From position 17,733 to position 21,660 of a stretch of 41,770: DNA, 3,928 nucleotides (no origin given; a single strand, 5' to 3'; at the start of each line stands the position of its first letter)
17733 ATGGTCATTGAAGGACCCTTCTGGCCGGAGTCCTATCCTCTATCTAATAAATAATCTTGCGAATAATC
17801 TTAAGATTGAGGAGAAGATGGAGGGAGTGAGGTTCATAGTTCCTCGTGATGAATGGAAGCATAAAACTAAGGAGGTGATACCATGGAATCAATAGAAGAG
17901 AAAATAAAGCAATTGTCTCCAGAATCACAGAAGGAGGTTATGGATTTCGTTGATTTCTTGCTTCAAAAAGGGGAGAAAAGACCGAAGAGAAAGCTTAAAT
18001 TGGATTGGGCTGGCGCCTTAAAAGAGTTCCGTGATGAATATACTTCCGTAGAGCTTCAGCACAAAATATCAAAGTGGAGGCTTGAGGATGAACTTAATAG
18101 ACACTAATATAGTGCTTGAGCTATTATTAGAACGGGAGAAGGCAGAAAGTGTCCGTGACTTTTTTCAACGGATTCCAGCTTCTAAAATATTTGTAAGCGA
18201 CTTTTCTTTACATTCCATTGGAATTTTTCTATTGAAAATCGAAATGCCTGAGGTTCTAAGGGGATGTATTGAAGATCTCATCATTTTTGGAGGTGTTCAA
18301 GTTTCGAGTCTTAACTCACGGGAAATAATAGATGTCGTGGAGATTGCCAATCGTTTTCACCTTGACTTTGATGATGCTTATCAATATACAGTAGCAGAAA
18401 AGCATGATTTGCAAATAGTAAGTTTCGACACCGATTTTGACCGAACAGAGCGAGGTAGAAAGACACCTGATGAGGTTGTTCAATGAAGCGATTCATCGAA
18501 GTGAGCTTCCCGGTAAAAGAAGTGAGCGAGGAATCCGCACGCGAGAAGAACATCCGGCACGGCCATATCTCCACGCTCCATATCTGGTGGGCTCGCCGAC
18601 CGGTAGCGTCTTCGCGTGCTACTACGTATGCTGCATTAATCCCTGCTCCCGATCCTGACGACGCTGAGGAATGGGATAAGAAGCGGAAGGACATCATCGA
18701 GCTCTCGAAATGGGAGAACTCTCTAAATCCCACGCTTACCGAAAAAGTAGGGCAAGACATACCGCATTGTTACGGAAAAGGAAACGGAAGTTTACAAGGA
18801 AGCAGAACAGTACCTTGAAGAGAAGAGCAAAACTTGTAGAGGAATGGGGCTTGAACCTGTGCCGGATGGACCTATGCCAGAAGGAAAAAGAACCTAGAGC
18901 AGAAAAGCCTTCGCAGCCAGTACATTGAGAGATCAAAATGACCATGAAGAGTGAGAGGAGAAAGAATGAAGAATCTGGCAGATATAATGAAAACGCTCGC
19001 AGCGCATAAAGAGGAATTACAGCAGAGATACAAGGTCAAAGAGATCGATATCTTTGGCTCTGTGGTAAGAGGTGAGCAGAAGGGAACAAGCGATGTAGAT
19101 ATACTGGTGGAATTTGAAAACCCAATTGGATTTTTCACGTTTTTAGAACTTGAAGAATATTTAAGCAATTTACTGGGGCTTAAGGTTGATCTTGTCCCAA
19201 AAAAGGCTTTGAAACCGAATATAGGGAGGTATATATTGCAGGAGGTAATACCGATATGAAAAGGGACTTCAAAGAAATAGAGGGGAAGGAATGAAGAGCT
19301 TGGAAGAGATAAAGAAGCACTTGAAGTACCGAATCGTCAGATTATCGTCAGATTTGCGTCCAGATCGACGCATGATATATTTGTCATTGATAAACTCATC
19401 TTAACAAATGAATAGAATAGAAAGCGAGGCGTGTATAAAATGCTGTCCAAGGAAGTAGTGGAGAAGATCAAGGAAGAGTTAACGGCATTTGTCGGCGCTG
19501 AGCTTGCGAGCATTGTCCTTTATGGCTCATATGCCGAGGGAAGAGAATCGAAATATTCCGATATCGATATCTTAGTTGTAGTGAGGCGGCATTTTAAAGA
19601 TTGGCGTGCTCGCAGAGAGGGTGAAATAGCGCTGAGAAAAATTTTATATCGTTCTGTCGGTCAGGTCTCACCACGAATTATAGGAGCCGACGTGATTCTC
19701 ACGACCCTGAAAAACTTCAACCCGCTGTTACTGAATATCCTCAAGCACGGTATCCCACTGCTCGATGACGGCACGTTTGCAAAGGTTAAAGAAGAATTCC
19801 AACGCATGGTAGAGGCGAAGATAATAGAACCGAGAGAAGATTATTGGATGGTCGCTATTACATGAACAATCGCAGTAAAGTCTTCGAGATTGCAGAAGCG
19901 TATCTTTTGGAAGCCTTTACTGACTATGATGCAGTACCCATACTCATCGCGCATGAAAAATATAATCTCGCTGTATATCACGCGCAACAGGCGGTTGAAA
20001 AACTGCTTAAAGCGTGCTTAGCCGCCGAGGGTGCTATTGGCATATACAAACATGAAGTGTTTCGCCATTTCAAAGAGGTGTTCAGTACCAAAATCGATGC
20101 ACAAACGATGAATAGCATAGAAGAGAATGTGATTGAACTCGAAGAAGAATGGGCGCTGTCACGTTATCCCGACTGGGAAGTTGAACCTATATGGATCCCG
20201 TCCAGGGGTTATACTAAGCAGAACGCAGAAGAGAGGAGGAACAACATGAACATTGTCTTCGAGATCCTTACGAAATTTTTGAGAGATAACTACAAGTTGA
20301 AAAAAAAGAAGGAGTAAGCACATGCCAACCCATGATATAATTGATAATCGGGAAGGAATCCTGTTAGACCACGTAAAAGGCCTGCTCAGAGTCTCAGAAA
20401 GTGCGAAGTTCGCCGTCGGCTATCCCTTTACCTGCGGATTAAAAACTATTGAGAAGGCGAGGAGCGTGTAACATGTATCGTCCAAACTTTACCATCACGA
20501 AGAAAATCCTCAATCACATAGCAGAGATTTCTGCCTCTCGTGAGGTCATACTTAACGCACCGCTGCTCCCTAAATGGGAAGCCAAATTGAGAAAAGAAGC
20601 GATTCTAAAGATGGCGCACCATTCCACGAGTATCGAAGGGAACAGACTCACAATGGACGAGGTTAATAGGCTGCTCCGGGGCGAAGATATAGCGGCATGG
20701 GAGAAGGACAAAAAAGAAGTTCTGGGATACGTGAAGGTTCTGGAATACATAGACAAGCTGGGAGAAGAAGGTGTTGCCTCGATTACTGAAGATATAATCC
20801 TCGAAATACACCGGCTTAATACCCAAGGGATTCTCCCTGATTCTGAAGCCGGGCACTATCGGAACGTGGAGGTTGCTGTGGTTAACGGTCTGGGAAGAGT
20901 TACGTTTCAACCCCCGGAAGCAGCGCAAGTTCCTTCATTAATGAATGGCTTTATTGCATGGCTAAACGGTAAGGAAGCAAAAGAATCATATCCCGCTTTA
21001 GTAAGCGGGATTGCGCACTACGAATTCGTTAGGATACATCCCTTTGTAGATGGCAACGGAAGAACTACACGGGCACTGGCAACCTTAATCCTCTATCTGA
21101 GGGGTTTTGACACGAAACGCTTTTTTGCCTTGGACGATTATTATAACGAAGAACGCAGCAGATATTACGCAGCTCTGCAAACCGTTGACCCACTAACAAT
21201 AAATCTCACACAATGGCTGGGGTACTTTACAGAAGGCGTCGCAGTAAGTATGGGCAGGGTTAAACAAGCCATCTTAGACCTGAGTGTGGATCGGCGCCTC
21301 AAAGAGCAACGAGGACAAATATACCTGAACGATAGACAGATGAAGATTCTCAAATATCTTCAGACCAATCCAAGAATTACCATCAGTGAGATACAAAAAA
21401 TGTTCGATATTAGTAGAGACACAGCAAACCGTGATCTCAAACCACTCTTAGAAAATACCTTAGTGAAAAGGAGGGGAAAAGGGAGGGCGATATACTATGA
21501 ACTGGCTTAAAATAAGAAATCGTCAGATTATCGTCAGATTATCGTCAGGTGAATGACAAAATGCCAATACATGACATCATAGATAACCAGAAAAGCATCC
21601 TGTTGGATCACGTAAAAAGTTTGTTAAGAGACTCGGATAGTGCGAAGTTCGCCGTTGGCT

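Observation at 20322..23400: Three tandem, diverged copies of the first ~50 codons of a PLD-SNF2 helicase gene, with Fic and AlbA_2 genes inserted after the stubs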

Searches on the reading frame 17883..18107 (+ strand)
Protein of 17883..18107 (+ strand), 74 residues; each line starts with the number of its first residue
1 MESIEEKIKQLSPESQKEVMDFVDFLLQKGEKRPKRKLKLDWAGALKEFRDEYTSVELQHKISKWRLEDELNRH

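Call 48: search_protein_families(library=pfam, proteins=[window:17883-18107:+], max_evalue=0.001)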
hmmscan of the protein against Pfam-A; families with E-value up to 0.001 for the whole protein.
window:17883-18107:+ (74 aa): 1 family
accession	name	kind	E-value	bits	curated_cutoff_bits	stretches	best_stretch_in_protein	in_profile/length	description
PF10047.15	DUF2281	-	2.1e-18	67.1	26.5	1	4-62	2-64/64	Protein of unknown function (DUF2281)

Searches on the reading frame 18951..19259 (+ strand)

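Call 6: search_protein_families(library=pfam, proteins=[window:18951-19259:+], max_evalue=0.01)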
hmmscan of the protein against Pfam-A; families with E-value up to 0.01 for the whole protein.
window:18951-19259:+ (102 aa): 3 families
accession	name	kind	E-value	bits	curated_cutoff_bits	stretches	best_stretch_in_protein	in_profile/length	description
PF01909.29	NTP_transf_2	-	7.4e-18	65.2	21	1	18-99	3-90/93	Nucleotidyltransferase domain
PF18765.7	Polbeta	-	5.9e-12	46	26.9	1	20-98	4-83/93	Polymerase beta, Nucleotidyltransferase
PF22600.2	MTPAP-like_central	-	0.00016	22.2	27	1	12-58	25-68/139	Poly(A) RNA polymerase, mitochondrial-like, central palm domain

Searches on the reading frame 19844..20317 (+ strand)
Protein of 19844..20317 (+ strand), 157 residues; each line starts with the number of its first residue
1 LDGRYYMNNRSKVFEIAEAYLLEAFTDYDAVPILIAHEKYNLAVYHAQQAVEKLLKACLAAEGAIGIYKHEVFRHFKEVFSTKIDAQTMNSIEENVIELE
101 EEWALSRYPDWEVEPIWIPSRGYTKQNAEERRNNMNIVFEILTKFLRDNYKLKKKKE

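Call 6: search_protein_families(library=pfam, proteins=[window:19844-20317:+], max_evalue=0.01)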
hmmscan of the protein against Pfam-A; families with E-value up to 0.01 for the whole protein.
window:19844-20317:+ (157 aa): 1 family
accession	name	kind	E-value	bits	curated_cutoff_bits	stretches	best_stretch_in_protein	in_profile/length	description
PF05168.19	HEPN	-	9e-17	61.7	22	1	17-142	1-114/117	HEPN domain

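Call 31: search_protein_families(library=padloc, proteins=[window:19862-20317:+], max_evalue=0.001)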
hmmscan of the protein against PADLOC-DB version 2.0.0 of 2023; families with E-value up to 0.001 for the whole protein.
window:19862-20317:+ (151 aa): 0 families

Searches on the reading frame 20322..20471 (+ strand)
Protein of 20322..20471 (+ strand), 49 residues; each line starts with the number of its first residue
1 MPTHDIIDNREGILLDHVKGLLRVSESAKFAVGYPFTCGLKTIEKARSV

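Call 6: search_protein_families(library=pfam, proteins=[window:20322-20471:+], max_evalue=0.01)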
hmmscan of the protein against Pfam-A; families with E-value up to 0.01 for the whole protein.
window:20322-20471:+ (49 aa): 0 families

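Call 55: find_homologous_proteins(query=window:20322-20471:+, max_evalue=0.001)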
Query window:20322-20471:+ (49 aa): 8 proteins with E <= 0.001 among 8 candidates.
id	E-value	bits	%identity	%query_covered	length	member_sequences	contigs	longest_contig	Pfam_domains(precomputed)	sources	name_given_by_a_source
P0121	7.8e-25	101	100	100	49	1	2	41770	-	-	-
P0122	1.6e-10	57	86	73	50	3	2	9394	-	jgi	-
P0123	6.5e-9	52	81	73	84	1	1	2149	-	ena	-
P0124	7.1e-9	52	63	88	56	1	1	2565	-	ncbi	-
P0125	1.1e-8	51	62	92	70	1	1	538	-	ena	-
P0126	2.4e-7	47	60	92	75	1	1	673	-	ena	-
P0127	3.9e-5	40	66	71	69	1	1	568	-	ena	-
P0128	2.0e-4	38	63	71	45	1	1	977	-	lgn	-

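Call 57: find_encoding_contigs(protein=P0122, flank=10000, max_places=5)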
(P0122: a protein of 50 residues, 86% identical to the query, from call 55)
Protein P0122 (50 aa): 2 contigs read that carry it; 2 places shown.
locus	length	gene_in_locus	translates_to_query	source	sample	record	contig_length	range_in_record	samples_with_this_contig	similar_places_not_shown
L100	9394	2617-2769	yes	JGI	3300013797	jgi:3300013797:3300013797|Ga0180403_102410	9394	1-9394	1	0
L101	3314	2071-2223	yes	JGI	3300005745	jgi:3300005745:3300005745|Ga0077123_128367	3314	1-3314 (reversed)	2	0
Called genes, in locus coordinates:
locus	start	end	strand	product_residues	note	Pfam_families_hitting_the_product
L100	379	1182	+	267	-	PF14319:Zn_Tnp_IS91, PF04986:Y2_Tnp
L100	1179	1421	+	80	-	-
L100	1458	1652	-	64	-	PF04255:DUF433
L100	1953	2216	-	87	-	PF11848:DUF3368 (faint)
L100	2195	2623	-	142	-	PF03683:UPF0175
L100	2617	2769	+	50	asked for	-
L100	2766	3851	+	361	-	PF01888:CbiD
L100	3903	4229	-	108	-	PF01990:ATP-synt_F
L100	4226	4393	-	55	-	PF01991:vATP-synt_E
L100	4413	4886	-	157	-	PF01991:vATP-synt_E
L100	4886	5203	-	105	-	PF16999:V-ATPase_G_2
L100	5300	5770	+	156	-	PF03205:MobB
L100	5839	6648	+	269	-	PF01261:AP_endonuc_2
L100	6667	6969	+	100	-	PF06560:GPI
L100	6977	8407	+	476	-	PF00342:PGI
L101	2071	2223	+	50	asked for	-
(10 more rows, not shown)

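Call 58: find_encoding_contigs(protein=P0124, flank=10000, max_places=5)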
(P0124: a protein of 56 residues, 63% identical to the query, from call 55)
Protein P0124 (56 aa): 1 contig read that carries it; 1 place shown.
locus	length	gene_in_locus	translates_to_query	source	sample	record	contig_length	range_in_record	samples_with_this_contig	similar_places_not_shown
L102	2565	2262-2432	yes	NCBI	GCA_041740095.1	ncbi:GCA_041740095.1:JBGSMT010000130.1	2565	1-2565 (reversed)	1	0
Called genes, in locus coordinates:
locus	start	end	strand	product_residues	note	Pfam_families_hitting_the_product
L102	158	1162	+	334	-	-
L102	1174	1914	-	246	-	PF13340:DUF4096, PF01609:DDE_Tnp_1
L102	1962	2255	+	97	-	-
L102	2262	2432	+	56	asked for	-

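Call 59: find_encoding_contigs(protein=P0123, flank=10000, max_places=5)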
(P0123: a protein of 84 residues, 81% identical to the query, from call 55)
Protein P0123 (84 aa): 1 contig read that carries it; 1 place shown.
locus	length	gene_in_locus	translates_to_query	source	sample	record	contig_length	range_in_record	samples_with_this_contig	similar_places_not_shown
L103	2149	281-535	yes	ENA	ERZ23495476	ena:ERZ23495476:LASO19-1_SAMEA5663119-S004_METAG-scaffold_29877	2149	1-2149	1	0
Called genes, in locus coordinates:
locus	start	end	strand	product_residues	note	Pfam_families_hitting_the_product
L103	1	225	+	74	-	?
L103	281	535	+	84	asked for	-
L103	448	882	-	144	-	-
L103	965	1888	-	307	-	PF00149:Metallophos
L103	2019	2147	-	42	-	?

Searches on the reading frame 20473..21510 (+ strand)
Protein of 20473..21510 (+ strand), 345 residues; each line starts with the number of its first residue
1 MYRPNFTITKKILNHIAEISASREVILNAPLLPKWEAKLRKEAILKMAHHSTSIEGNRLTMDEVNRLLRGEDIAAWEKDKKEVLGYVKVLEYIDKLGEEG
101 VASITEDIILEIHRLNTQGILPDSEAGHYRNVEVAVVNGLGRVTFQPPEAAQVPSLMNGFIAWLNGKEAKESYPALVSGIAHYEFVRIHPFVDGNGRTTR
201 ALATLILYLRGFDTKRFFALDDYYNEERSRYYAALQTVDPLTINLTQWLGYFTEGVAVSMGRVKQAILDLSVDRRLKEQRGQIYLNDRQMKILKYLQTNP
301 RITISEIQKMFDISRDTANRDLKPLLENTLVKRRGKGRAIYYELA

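Call 6: search_protein_families(library=pfam, proteins=[window:20473-21510:+], max_evalue=0.01)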
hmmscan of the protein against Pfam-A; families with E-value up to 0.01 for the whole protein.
window:20473-21510:+ (345 aa): 14 families
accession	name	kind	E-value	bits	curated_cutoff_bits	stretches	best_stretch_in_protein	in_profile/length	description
PF02661.23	Fic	-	9.9e-21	74.8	24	1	104-207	2-93/93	Fic/DOC family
PF13412.12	HTH_24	-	5.2e-08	32.8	21.9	1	285-327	1-43/48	Winged helix-turn-helix DNA-binding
PF08279.18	HTH_11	-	3.7e-07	30.3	25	1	288-336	1-52/55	HTH domain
PF08220.18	HTH_DeoR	-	1.2e-06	28.5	21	1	288-340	1-52/57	DeoR-like helix-turn-helix domain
PF01047.28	MarR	-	3.8e-05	23.9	24.6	1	285-334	1-50/59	MarR family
PF12840.13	HTH_20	-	8.8e-05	22.8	27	1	289-333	6-50/51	Helix-turn-helix domain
PF25213.1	HVO_A0261_N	-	0.00015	22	35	1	288-336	12-59/86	HVO_A0261 N-terminal domain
PF13784.11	Fic_N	-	0.00046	20.6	26.7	1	42-92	30-79/82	Fic/DOC family N-terminal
PF12802.13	MarR_2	-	0.0006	20.4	27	1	285-334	3-53/61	MarR family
PF01978.25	TrmB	-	0.0015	18.8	25.6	1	285-341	6-62/68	Sugar-specific transcriptional regulator TrmB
PF22168.2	DIP2311-like_C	-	0.0031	18.2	27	1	302-344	20-62/63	Transcriptional regulator DIP2311-like, C-terminal domain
PF13404.12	HTH_AsnC-type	-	0.005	17.1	27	0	291-320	7-36/42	AsnC-type helix-turn-helix domain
PF25212.1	HVO_A0114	-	0.0069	16.6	27.6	0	285-339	20-74/84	HVO_A0114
PF01399.33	PCI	-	0.0079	16.8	22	0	274-321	12-59/84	PCI domain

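Call 24: find_encoding_contigs(protein=window:20473-21510:+, flank=10000, max_places=10)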
Protein window:20473-21510:+ (345 aa): 1 contig read that carries it; 1 place shown.
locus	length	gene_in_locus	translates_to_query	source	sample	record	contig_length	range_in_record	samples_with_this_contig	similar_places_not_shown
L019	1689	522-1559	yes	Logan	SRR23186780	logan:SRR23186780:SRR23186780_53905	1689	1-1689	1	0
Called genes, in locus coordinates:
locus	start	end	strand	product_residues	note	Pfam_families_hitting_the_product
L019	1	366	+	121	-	?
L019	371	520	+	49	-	-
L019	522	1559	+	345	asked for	PF02661:Fic, PF08220:HTH_DeoR (weak), PF08279:HTH_11 (weak), PF13412:HTH_24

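Call 31: search_protein_families(library=padloc, proteins=[window:20473-21510:+], max_evalue=0.001)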
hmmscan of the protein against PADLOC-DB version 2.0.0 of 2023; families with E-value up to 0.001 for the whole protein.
window:20473-21510:+ (345 aa): 19 families
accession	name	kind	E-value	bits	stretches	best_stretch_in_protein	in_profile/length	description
PDLC03963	SoFic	-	3.9e-59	198.8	1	30-342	44-349/361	-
PDLC04840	PDC-S04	-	2.2e-19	68.1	1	41-202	9-169/227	-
PDLC04836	PDC-S04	-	8.7e-17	59.1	1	44-202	26-182/244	-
PDLC04966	PDC-S24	-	3.2e-15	54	1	124-237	250-367/497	-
PDLC04839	PDC-S04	-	5e-15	53.7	1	102-238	57-186/205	-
PDLC04837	PDC-S04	-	2.1e-13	48.1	1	46-202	28-178/234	-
PDLC01434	CasR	-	6.1e-09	34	1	283-341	124-181/191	"CAS-I,CAS-II,CAS-III,CAS-IV,CAS-V,CAS-VI; associated_signaling"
PDLC01268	CasR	-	7.4e-08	30.6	1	279-339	120-173/179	"CAS-I,CAS-II,CAS-III,CAS-IV,CAS-V,CAS-VI; associated_signaling"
PDLC04838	PDC-S04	-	3e-06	25.1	1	126-213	83-168/209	-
PDLC01438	Csa3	-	3.8e-06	25.1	1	283-344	144-201/305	"CAS-I,CAS-II,CAS-III,CAS-IV,CAS-V,CAS-VI; associated_signaling"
PDLC01852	CARF3--CARF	-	1.6e-05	22.9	1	272-339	125-195/208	-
PDLC01457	WYL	-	3.5e-05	21.5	1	287-326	4-43/229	"CAS-I,CAS-II,CAS-III,CAS-IV,CAS-V,CAS-VI; associated_signaling"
PDLC01044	Csa3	-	4.5e-05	21.4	1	282-342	131-184/194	Type I-A associated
PDLC01850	CARF3--CARF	-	8.1e-05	20.6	1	285-340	143-198/209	-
PDLC01858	CARF3--CARF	-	0.00012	20.1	1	271-339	129-195/204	-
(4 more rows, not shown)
